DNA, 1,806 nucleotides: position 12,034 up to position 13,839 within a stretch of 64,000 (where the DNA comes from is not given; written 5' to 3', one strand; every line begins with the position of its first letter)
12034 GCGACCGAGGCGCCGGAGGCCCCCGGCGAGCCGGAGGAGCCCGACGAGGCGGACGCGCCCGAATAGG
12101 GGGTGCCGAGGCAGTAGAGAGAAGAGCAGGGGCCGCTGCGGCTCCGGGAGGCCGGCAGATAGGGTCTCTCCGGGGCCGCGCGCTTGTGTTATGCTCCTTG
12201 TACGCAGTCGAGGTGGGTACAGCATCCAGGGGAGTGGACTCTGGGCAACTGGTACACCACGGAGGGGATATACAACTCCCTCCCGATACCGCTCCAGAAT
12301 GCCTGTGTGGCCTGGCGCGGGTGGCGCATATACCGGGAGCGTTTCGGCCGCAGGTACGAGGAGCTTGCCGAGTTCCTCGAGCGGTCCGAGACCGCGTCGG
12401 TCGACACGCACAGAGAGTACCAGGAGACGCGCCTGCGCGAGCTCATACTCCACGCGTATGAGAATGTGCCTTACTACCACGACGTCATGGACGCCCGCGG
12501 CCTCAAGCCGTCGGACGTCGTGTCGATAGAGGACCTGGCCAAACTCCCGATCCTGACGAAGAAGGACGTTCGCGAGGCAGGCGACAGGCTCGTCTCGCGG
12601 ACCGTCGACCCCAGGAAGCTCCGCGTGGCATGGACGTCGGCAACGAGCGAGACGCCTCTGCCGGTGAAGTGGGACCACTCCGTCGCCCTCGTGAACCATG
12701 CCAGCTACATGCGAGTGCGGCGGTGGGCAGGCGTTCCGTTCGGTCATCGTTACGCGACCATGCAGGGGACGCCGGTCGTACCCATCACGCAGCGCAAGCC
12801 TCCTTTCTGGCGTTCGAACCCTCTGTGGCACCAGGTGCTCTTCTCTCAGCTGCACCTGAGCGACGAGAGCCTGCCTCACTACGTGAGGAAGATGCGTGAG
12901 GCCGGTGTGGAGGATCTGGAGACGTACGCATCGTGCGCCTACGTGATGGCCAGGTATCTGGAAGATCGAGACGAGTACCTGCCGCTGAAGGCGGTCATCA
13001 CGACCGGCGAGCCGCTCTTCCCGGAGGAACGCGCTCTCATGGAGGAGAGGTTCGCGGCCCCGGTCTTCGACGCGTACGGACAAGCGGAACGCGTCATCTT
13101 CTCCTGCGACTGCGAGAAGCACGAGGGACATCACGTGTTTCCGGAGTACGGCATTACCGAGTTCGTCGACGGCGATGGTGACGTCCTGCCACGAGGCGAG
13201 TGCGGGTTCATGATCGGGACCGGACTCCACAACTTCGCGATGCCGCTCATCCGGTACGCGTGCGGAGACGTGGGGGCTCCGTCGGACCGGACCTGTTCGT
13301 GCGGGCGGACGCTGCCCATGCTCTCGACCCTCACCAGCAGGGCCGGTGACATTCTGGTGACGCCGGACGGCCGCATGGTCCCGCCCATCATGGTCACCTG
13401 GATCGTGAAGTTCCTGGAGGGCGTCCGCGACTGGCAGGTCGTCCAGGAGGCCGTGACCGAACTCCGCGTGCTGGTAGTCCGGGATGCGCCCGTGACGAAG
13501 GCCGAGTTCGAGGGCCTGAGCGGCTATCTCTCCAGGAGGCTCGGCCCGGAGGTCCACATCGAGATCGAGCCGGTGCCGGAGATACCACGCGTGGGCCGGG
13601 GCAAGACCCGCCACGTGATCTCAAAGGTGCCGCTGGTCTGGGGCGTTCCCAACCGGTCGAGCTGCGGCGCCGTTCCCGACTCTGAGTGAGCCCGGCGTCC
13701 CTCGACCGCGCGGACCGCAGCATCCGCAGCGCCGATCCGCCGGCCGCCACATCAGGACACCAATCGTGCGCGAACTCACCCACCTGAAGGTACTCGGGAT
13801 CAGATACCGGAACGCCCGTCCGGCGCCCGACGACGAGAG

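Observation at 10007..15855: BlaI/BlaR1-type sensor pair (M56 peptidase fused to a TonB-C domain) heading a three-enzyme module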

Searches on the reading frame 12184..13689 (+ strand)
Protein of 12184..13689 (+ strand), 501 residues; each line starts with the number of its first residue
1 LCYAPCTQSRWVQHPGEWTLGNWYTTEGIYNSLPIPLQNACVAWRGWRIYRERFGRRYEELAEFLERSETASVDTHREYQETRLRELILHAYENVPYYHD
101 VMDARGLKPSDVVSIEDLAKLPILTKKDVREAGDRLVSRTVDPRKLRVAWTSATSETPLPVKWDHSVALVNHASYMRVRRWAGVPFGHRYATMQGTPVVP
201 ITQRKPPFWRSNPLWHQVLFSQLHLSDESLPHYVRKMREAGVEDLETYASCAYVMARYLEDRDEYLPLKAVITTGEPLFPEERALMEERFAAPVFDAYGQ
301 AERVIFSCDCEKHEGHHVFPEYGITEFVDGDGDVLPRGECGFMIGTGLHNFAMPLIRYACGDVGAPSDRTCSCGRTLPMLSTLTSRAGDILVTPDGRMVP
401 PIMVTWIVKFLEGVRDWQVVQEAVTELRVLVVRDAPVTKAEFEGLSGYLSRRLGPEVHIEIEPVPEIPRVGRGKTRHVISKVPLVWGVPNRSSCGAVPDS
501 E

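Call 3: search_protein_families(library=pfam, proteins=[window:12184-13689:+], max_evalue=0.01)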
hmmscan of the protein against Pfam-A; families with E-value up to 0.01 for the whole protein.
window:12184-13689:+ (501 aa): 0 families

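Call 4: search_protein_families(library=ncbifam, proteins=[window:12184-13689:+], max_evalue=0.01)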
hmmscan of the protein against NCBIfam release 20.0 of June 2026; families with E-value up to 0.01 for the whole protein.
window:12184-13689:+ (501 aa): 8 families
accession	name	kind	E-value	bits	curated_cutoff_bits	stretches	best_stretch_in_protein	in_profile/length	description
NF041878.1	paak_haloarch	equivalog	6.8e-35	120.5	700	2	264-401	198-339/427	phenylacetate--CoA ligase PaaK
NF045666.1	DVU1553_fam_AMP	equivalog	2.7e-31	108.9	300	2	231-386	172-330/331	DVU_1553 family AMP-dependent CoA ligase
NF053551.1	FlxY_rubin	equivalog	3.8e-27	95.1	520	2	286-420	222-355/424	flexirubin biosynthesis putative acyl-CoA ligase FlxY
TIGR02155.1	PA_CoA_ligase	equivalog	1.1e-26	93.4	646.3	2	69-164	1-96/422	phenylacetate--CoA ligase PaaK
TIGR03335.1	F390_ftsA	equivalog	3.9e-15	55.5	458.7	2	268-377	206-320/445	coenzyme F390 synthetase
NF041217.1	BagE_FevW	exception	2.2e-12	46.6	800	1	263-409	189-332/424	bagremycin/ferroverdin synthetase BagE/FevW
TIGR02304.1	aden_form_hyp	equivalog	4.9e-07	29.1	251.9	1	256-431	202-375/430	F390 synthetase-related protein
NF004282.0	PRK05691.1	subfamily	0.00043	16.3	4090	1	237-311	2419-2494/4334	non-ribosomal peptide synthase/polyketide synthase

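Call 23: find_homologous_proteins(query=window:12238-13689:+, max_evalue=1e-10)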
Query window:12238-13689:+ (483 aa): 1643 proteins with E <= 1e-10 among 8000 candidates; the best 120 are listed.
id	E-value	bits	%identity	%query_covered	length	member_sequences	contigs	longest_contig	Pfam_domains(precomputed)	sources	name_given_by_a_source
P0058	0.0e+0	1073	100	95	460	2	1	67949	PF27533.1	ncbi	-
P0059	6.3e-280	947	84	98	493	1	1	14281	PF27533.1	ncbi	-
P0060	6.8e-274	927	82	98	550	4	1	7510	PF27533.1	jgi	-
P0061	9.7e-271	917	82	99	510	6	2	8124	PF27533.1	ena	-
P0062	7.6e-255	864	76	98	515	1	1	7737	PF27533.1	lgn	-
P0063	1.3e-238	811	72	98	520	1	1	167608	PF27533.1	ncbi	ncbi:MAG: hypothetical protein ABIG03_02890 [Candidatus Eisenbacteria bacterium]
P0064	4.2e-228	776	77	89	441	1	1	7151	PF27533.1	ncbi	-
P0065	4.2e-225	766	69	98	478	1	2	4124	PF27533.1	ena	-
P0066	8.3e-224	762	67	98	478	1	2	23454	PF27533.1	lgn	-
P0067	5.0e-221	753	69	98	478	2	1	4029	PF27533.1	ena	-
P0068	1.1e-218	745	67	98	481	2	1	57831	PF27533.1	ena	-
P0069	2.7e-215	734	66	97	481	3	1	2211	PF27533.1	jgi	jgi:phenylacetate-CoA ligase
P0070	4.1e-193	661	61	98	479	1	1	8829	PF27533.1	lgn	-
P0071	5.1e-192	657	60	98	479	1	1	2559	PF27533.1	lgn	-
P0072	1.1e-186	640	59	98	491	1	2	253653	PF27533.1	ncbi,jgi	jgi:phenylacetate-CoA ligase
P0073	5.8e-184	631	58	98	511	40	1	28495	PF27533.1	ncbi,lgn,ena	-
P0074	1.0e-183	630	59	96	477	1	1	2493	PF27533.1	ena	-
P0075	1.3e-183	630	57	97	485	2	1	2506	PF27533.1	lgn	-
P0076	7.0e-183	627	58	97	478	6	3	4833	PF27533.1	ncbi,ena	-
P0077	2.0e-182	626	59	97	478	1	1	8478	PF27533.1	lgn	-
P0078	1.5e-181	623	59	97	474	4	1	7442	PF27533.1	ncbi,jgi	-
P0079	2.6e-181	622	57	97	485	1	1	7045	PF27533.1,PF00501.35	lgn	-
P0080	3.8e-180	618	56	97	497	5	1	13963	PF27533.1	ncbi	ncbi:MAG: hypothetical protein ABIE42_06940 [Candidatus Eisenbacteria bacterium]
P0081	8.3e-178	610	58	97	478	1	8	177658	PF27533.1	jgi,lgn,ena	-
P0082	5.5e-177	608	57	97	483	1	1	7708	PF27533.1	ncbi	-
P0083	1.4e-176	606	56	98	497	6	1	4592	PF27533.1,PF00501.35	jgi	jgi:phenylacetate-CoA ligase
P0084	1.8e-176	606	57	97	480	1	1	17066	PF27533.1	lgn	-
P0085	2.7e-176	605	57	96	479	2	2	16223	PF27533.1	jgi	jgi:phenylacetate-CoA ligase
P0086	6.2e-176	604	57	96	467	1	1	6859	PF27533.1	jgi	jgi:phenylacetate-CoA ligase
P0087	8.5e-176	604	56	99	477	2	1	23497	PF27533.1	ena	-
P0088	8.6e-176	604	56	96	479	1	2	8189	PF27533.1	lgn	-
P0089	1.3e-175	603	56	97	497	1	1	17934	PF27533.1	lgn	-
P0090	1.8e-175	603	56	98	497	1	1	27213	PF27533.1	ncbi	ncbi:MAG: hypothetical protein ABIE42_03950 [Candidatus Eisenbacteria bacterium]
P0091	8.7e-175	600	56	98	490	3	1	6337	PF27533.1,PF00501.35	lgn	-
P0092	8.5e-173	594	55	96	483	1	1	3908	PF27533.1,PF00501.35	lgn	-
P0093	1.1e-172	593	55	98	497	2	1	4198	PF27533.1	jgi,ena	-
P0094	1.7e-172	593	56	98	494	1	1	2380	PF27533.1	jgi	jgi:phenylacetate-CoA ligase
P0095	4.2e-172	592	55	99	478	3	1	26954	PF27533.1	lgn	-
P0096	7.8e-172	591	55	97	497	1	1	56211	PF27533.1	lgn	-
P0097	2.7e-171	589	55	98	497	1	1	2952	PF27533.1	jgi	-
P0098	3.4e-171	589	55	98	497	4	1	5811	PF27533.1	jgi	jgi:phenylacetate-CoA ligase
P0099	5.0e-170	585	57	90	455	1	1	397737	PF27533.1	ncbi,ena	-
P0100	5.2e-170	585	57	96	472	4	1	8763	PF27533.1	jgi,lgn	jgi:phenylacetate-CoA ligase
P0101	6.2e-170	584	56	98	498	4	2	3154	PF27533.1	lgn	-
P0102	7.1e-170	584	54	98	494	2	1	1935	PF27533.1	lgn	-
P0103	3.4e-169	582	54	98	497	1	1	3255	PF27533.1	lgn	-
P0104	6.1e-169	581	56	97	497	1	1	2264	PF27533.1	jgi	jgi:phenylacetate-CoA ligase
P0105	9.9e-169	580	55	98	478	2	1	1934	PF27533.1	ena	-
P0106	3.4e-168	579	54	98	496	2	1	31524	PF27533.1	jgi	-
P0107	6.3e-168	578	54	99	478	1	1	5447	PF27533.1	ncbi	-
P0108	7.7e-168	577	54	98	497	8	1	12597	PF27533.1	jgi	-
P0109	9.3e-168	577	55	98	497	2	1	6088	PF27533.1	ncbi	-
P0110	5.7e-166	571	54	99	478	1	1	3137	PF27533.1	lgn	-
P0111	3.1e-165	569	55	98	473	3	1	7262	PF27533.1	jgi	-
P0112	3.7e-165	569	54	98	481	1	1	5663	PF27533.1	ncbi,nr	ncbi:MAG: hypothetical protein GF400_01180 [Candidatus Eisenbacteria bacterium]|nr:hypothetical prot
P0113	1.8e-164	566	53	96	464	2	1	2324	PF27533.1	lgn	-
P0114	8.0e-164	564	54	97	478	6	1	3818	PF27533.1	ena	-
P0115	1.6e-159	550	55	96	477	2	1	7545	PF27533.1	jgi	jgi:phenylacetate-CoA ligase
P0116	4.5e-156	539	60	80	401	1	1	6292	PF27533.1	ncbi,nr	ncbi:MAG: hypothetical protein U9Q95_00005, partial [Candidatus Eisenbacteria bacterium]|nr:hypothet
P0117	1.0e-149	518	52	95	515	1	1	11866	PF27533.1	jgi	jgi:phenylacetate-CoA ligase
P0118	1.5e-149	517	52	96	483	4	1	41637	PF27533.1,PF00501.35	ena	-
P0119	1.0e-147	511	51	95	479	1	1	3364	PF27533.1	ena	-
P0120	1.1e-146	508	51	95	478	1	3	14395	PF27533.1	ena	-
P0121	2.2e-146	507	51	95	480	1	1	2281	PF27533.1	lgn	-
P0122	4.3e-145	502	51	95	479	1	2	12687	PF27533.1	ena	-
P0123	3.6e-144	499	51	96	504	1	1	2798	PF27533.1,PF00501.35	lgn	-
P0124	5.7e-144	499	50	96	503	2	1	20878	PF27533.1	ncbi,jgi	-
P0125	3.5e-143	496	51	96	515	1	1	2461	PF27533.1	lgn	-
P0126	4.0e-143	496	52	96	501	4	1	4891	PF27533.1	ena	-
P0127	7.3e-143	495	48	95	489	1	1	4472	PF27533.1,PF00501.35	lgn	-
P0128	7.8e-141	488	51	95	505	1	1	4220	PF27533.1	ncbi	-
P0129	1.2e-140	488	51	95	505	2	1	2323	PF27533.1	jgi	jgi:phenylacetate-CoA ligase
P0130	6.8e-140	485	50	96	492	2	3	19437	PF27533.1,PF00501.35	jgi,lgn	jgi:phenylacetate-CoA ligase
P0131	9.3e-140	485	49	96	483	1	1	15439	PF27533.1,PF00501.35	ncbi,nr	ncbi:MAG: AMP-binding protein [Candidatus Eisenbacteria bacterium]|nr:AMP-binding protein [Candidatu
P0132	8.4e-139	482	49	95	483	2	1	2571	PF27533.1,PF00501.35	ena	-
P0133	1.2e-138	481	47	95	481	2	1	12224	PF27533.1,PF00501.35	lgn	-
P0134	1.5e-138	481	50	95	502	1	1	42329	PF27533.1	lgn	-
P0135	2.2e-138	480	49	98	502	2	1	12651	PF27533.1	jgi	-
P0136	2.3e-138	480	50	96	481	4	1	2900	PF27533.1,PF00501.35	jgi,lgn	-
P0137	4.5e-138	479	48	98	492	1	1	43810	PF27533.1,PF00501.35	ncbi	ncbi:MAG: AMP-binding protein [Candidatus Eisenbacteria bacterium]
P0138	7.9e-138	479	45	99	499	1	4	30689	PF27533.1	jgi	jgi:phenylacetate-CoA ligase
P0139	3.4e-137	476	50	96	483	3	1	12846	PF27533.1,PF00501.35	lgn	-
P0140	1.2e-136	475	47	95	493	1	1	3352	PF27533.1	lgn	-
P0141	1.8e-136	474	47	96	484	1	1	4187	PF27533.1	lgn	-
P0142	5.9e-136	472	49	96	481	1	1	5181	PF27533.1,PF00501.35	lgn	-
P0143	2.9e-134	467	48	97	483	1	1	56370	PF27533.1,PF00501.35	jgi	jgi:phenylacetate-CoA ligase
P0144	1.8e-132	461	46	95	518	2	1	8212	PF27533.1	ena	-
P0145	2.6e-132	460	48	95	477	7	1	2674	PF27533.1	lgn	-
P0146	4.1e-132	460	48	95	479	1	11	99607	PF27533.1,PF00501.35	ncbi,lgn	-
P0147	2.3e-131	457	46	96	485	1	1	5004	PF27533.1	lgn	-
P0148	8.8e-131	455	48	95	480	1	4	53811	PF27533.1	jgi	-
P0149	2.7e-130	454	47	96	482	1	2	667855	PF27533.1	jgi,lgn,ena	-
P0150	5.5e-128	446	46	96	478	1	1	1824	PF27533.1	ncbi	-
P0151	2.1e-125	438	47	95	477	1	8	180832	PF27533.1,PF00501.35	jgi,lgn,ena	-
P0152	7.0e-125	436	57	66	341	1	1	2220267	PF27533.1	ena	-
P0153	2.4e-123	431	45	100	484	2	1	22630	PF27533.1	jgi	jgi:phenylacetate-CoA ligase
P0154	4.2e-122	427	46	95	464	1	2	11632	PF27533.1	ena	-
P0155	1.0e-121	425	45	100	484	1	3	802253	PF27533.1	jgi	jgi:phenylacetate-coenzyme A ligase PaaK-like adenylate-forming protein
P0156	3.3e-121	424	45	96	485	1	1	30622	PF27533.1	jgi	jgi:phenylacetate-CoA ligase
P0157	1.3e-120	422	41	97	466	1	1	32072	PF27533.1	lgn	-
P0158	4.4e-120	420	43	94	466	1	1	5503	PF27533.1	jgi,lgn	-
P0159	8.9e-120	419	45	98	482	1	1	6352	PF27533.1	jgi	jgi:phenylacetate-CoA ligase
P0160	1.1e-119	419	43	95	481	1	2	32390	PF27533.1,PF00501.35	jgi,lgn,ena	-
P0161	1.7e-118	415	43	97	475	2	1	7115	PF27533.1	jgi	-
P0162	2.3e-118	414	43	95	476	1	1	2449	PF27533.1,PF00501.35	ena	-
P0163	3.9e-118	414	44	95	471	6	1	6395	PF27533.1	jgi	jgi:phenylacetate-CoA ligase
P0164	6.3e-118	413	44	95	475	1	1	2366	PF27533.1,PF00501.35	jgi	jgi:phenylacetate-CoA ligase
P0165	1.1e-117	412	45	95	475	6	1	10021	PF27533.1,PF00501.35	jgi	-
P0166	1.1e-117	412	41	98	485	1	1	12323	PF27533.1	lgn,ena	-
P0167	6.7e-117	409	45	94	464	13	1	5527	PF27533.1,PF00501.35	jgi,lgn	-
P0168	1.6e-116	408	41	95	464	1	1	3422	PF27533.1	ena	-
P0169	1.8e-116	408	42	95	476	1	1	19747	PF27533.1,PF00501.35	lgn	-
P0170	3.1e-115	404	43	100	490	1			PF27533.1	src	-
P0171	3.5e-115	404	44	95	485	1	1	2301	PF27533.1,PF00501.35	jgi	jgi:phenylacetate-CoA ligase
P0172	3.6e-115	404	42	97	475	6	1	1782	PF27533.1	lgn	-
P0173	3.9e-115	404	44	95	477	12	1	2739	PF27533.1,PF00501.35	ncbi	-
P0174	7.9e-115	403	44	96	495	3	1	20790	PF27533.1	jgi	jgi:phenylacetate-CoA ligase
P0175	2.7e-114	401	44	97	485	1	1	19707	PF27533.1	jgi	-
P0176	7.5e-114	399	42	96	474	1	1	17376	PF27533.1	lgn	-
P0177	1.1e-113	399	41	95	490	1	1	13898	PF27533.1,PF00501.35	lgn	-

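Call 26: find_related_loci(query=A1, collection=genome_contigs, flank=8000)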
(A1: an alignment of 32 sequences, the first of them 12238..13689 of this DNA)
Query A1 (483 aa) in genome_contigs; peptide patterns used: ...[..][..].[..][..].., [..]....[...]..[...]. (x = any residue, [..] = any of these).
599 stretches matched a pattern (row limit reached: there are more); 556 encode a relative of the query (tblastn E <= 1e-3); the best 80 are kept; 80 distinct loci.
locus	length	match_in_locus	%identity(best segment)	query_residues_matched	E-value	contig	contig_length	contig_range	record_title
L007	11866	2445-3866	84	2-475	0e+0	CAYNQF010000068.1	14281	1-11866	MAG TPA_asm: uncultured bacterium isolate binchicken_co150_59 genome assembly, contig: NODE_9697_length_14281_cov_6.0366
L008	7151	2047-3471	78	1-475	0e+0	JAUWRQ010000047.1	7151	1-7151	MAG: Candidatus Eisenbacteria bacterium isolate CSMAG_2532 CSMAG_2532_k127_1364934_length_7151_cov_22.1845, whole genome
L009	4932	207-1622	59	1-472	0e+0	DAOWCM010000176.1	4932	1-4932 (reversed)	MAG TPA_asm: Candidatus Eisenbacteria bacterium isolate CSMAG_1887 CSMAG_1887_k141_2365171_length_4932_cov_17.8898, whol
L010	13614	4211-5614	56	5-472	6e-179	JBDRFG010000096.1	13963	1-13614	MAG: Candidatus Eisenbacteria bacterium isolate MEGAHIT-group-1.358 k141_11848473, whole genome shotgun sequence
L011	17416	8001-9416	56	1-472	7e-173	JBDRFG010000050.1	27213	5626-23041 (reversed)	MAG: Candidatus Eisenbacteria bacterium isolate MEGAHIT-group-1.358 k141_6344435, whole genome shotgun sequence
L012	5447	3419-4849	54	5-481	5e-168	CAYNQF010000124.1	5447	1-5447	MAG TPA_asm: uncultured bacterium isolate binchicken_co150_59 genome assembly, contig: NODE_44366_length_5447_cov_7.3742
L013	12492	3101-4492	50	6-469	4e-146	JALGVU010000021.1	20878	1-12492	MAG: bacterium isolate Meg19_46_Bin_182 Meg19_46_Bin_182_scaffold_2448, whole genome shotgun sequence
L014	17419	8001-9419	48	11-483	9e-140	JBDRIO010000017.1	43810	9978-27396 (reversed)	MAG: Candidatus Eisenbacteria bacterium isolate MEGAHIT-group-1.590 k141_4644482, whole genome shotgun sequence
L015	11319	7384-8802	48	1-475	1e-136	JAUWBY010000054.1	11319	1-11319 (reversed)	MAG: Candidatus Eisenbacteria bacterium isolate CSMAG_2124 CSMAG_2124_k141_240519_length_11319_cov_10.0000, whole genome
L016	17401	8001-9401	48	1-469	8e-135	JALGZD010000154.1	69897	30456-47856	MAG: bacterium isolate SY70-5-12_Bin_1 SY70-5-12_Bin_1_scaffold_30, whole genome shotgun sequence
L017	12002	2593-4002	47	7-474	5e-134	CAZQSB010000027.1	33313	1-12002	MAG TPA_asm: uncultured bacterium isolate SRP332253_co2_189 genome assembly, contig: NODE_1156_length_33313_cov_5.541614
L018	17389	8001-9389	46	9-471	7e-134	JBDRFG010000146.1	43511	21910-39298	MAG: Candidatus Eisenbacteria bacterium isolate MEGAHIT-group-1.358 k141_5044824, whole genome shotgun sequence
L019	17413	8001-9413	45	8-478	1e-133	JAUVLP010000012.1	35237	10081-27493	MAG: Candidatus Eisenbacteria bacterium isolate CSMAG_509 CSMAG_509_k141_203242_length_35237_cov_11.4789, whole genome s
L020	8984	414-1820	47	9-479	3e-132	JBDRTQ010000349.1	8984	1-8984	MAG: Candidatus Eisenbacteria bacterium isolate MEGAHIT-group-3.92 k141_76486, whole genome shotgun sequence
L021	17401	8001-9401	49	1-469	9e-140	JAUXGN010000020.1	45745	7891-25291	MAG: Candidatus Eisenbacteria bacterium isolate CSMAG_2930 CSMAG_2930_k117_5310448_length_45745_cov_18.1117, whole genom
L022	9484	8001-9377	47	11-469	2e-125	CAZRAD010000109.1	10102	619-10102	MAG TPA_asm: uncultured bacterium isolate binchicken_co334_58 genome assembly, contig: NODE_12364_length_10102_cov_5.375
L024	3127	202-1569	42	11-466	6e-119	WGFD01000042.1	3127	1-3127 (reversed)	MAG: Deltaproteobacteria bacterium isolate S146_70 k151_228689, whole genome shotgun sequence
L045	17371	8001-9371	38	11-464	1e-99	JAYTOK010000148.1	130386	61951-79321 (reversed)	MAG: Pseudomonadota bacterium isolate GFS_4082 GFS_4082_147, whole genome shotgun sequence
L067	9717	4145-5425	34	35-464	3e-62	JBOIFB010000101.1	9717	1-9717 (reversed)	MAG: Burkholderiales bacterium isolate SE1503_metabat2.bin.18 NODE_490_length_9717_cov_1.537018, whole genome shotgun se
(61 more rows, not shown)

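Call 50: search_solved_structures(query=window:12238-13689:+, max_evalue=0.001, show_alignments=0)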
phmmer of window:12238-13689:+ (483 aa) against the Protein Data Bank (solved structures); distinct sequences matched with E-value up to 0.001: 8.
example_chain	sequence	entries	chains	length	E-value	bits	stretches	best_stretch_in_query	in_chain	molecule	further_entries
2y4o_A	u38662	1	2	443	2.9e-22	82.4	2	45-140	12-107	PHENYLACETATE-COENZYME A LIGASE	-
4r1l_A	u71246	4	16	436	7.7e-20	74.4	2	248-414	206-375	Phenylacetate-coenzyme A ligase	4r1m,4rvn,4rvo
2y27_A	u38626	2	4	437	1.5e-18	70.2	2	253-421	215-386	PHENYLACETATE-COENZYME A LIGASE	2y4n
9s3l_A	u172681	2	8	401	6.6e-12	48.2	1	250-379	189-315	Phenylacetate-CoA ligase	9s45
6hdw_A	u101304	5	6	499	8.7e-11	44.5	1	219-387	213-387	2-hydroxyisobutyryl-CoA synthetase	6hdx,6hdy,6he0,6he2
6wuq_A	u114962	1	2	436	1.7e-10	43.6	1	238-371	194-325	AjiA1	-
6siw_A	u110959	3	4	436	2.6e-10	43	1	238-370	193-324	PaaK-like ligase (AMP-dependent synthetase and ligase) | AMP-dependent synthetase and ligase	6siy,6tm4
6siw_B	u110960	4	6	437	2.6e-10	42.9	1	238-370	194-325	PaaK-like ligase (AMP-dependent synthetase and ligase) | AMP-dependent synthetase and ligase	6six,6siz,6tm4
